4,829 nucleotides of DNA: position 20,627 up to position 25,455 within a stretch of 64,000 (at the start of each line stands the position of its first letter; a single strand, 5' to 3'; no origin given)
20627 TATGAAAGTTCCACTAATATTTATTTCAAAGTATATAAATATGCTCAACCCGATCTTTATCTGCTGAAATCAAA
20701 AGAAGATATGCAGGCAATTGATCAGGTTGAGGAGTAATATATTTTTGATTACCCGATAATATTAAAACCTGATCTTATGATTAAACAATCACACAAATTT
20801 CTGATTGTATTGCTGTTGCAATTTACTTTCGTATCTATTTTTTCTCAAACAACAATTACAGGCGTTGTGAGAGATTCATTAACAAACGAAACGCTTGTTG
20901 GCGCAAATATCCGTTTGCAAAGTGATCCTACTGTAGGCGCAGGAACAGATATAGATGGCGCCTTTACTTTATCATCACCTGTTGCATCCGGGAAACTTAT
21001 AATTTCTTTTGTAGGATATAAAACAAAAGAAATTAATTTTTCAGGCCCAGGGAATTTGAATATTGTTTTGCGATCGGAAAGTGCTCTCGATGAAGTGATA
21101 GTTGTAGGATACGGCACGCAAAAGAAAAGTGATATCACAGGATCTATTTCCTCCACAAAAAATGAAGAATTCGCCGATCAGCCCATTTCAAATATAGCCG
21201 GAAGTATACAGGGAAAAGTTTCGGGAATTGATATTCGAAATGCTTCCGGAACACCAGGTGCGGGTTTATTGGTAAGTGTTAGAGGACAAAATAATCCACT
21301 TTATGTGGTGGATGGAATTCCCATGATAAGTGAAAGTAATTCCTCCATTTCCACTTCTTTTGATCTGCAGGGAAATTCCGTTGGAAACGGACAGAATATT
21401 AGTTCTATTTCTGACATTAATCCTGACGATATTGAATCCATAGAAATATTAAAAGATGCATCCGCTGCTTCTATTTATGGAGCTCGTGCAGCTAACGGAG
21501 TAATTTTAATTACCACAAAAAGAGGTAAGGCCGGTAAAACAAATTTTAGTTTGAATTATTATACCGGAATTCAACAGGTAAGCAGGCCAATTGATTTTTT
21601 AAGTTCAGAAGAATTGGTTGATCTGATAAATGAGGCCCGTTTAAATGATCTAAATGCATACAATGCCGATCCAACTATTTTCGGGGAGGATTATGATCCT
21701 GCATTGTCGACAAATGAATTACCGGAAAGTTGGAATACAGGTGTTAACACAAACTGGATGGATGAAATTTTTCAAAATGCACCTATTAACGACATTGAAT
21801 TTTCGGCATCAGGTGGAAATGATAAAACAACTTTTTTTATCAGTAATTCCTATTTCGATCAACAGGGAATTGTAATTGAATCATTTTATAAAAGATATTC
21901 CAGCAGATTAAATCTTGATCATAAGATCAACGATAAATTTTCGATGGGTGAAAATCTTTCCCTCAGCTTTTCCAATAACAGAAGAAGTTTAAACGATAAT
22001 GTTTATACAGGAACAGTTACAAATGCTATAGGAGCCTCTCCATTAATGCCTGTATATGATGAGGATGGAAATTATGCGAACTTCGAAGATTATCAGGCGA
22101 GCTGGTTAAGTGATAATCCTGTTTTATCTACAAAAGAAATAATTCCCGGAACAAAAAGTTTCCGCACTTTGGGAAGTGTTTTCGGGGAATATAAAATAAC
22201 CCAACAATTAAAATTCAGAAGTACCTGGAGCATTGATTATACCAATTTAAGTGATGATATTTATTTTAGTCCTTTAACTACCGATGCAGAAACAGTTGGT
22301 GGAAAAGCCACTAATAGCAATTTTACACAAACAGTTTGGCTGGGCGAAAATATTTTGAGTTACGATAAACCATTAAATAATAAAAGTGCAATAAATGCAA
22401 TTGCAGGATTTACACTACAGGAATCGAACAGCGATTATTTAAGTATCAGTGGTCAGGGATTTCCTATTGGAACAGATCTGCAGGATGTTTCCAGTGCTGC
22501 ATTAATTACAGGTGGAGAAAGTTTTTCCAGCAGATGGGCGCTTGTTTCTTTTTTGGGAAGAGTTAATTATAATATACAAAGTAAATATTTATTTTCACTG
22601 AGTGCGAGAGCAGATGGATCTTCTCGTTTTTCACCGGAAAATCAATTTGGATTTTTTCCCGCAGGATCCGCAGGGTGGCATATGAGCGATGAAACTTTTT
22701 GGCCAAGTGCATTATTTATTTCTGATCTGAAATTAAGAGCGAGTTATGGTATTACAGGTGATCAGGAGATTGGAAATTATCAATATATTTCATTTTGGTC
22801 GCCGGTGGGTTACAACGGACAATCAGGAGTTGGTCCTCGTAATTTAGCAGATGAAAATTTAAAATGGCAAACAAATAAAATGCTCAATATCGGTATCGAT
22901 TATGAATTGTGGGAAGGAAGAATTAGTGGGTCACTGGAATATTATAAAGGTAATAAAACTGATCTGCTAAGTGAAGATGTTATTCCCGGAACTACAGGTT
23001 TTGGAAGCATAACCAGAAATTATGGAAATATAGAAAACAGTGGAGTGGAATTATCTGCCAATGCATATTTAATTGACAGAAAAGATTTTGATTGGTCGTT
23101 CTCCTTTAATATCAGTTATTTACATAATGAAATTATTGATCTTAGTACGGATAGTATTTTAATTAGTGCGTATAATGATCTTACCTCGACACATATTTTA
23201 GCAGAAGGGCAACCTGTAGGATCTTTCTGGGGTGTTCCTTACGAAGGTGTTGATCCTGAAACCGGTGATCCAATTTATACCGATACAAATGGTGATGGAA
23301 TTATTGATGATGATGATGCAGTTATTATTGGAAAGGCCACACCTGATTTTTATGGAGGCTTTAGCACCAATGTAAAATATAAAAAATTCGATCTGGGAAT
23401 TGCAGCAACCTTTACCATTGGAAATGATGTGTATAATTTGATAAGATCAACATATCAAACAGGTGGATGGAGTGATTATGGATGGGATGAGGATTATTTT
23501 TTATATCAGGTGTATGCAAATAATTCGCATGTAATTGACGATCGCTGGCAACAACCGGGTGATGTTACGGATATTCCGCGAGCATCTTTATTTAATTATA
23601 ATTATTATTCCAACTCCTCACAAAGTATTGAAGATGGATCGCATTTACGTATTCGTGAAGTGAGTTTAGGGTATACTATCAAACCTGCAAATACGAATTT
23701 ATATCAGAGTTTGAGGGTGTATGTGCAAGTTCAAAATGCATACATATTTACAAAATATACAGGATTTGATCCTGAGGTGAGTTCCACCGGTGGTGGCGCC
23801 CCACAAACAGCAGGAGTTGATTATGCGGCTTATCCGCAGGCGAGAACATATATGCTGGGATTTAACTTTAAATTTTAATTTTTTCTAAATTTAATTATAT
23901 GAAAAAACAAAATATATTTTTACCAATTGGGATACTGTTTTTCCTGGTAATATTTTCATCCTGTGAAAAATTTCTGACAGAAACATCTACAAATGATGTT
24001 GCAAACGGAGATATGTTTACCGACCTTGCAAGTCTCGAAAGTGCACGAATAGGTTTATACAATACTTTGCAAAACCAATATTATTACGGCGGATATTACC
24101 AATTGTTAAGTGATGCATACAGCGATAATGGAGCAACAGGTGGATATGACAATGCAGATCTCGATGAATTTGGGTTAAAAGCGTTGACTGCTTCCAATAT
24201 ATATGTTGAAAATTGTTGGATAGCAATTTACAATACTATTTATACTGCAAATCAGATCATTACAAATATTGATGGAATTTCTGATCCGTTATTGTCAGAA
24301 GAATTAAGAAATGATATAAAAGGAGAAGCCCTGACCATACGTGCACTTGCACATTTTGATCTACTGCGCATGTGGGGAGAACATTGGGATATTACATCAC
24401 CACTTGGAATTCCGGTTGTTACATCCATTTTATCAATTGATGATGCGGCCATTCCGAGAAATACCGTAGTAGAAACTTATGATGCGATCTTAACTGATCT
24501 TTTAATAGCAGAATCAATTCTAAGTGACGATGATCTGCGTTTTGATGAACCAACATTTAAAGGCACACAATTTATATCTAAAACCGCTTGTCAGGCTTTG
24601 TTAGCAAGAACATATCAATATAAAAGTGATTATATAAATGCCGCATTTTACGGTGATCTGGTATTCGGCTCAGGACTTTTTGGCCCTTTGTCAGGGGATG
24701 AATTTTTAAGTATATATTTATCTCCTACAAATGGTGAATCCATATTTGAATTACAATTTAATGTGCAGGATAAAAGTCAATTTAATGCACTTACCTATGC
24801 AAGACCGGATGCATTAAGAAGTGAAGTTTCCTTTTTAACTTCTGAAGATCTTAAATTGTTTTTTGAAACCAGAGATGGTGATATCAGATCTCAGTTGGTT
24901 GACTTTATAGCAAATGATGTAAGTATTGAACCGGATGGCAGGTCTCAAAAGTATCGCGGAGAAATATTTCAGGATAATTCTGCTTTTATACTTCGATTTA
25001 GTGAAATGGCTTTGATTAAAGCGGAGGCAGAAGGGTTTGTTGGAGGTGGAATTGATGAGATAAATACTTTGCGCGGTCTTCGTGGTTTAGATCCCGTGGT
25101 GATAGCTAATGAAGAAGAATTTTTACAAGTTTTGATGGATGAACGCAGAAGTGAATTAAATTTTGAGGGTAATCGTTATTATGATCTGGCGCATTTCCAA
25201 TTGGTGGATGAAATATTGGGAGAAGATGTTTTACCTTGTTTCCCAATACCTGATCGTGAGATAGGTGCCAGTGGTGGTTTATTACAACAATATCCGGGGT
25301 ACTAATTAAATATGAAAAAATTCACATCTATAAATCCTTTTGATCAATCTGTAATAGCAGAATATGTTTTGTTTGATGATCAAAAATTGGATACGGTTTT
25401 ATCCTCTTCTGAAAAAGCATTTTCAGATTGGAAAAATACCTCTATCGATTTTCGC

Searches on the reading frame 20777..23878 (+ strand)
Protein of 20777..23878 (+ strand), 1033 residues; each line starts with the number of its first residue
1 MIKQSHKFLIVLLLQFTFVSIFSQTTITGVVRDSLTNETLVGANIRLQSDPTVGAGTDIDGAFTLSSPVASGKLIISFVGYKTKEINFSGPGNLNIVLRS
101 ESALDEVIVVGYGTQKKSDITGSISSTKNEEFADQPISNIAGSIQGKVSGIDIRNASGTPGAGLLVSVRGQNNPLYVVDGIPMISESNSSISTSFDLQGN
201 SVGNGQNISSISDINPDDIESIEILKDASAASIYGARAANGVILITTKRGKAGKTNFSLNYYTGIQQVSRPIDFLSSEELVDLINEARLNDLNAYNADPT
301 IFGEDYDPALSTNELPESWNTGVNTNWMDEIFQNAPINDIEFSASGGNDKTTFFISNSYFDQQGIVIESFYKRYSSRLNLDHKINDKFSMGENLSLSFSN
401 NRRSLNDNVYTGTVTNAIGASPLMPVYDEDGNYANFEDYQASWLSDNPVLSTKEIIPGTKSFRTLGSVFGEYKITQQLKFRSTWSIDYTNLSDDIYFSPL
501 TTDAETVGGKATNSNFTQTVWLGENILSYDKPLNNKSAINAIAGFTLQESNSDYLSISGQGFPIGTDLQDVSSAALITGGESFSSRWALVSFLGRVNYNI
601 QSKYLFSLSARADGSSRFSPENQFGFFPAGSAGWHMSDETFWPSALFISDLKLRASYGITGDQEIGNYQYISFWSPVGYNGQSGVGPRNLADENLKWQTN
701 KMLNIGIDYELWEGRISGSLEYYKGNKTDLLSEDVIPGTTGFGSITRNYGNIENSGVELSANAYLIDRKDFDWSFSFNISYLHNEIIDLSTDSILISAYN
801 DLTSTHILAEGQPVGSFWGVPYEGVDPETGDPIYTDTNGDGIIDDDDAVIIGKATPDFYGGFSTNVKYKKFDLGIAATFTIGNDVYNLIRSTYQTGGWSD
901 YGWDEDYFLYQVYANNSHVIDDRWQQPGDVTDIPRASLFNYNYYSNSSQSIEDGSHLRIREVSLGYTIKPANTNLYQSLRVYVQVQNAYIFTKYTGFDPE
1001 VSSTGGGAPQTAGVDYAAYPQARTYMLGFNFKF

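Call 78: search_protein_families(library=pfam, proteins=[window:20777-23878:+], max_evalue=0.00001)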
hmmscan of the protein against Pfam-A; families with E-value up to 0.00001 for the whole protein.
window:20777-23878:+ (1033 aa): 2 families
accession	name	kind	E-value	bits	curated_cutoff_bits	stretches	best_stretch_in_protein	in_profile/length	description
PF07715.20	Plug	-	3.5e-19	69.7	23.9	1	117-242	2-107/107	TonB-dependent Receptor Plug Domain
PF13715.12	CarbopepD_reg_2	-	2.8e-14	53.3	32.2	1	27-109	1-88/88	CarboxypepD_reg-like domain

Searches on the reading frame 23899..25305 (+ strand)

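Call 78: search_protein_families(library=pfam, proteins=[window:23899-25305:+], max_evalue=0.00001)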
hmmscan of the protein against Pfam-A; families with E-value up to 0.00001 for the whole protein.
window:23899-25305:+ (468 aa): 2 families
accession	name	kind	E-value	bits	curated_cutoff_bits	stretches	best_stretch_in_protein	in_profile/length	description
PF14322.12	SusD-like_3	-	1.6e-21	77.9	27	1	24-239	1-190/191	Starch-binding associating with outer membrane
PF07980.17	SusD_RagB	-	1.3e-11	45.1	23.1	1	359-433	152-234/297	SusD family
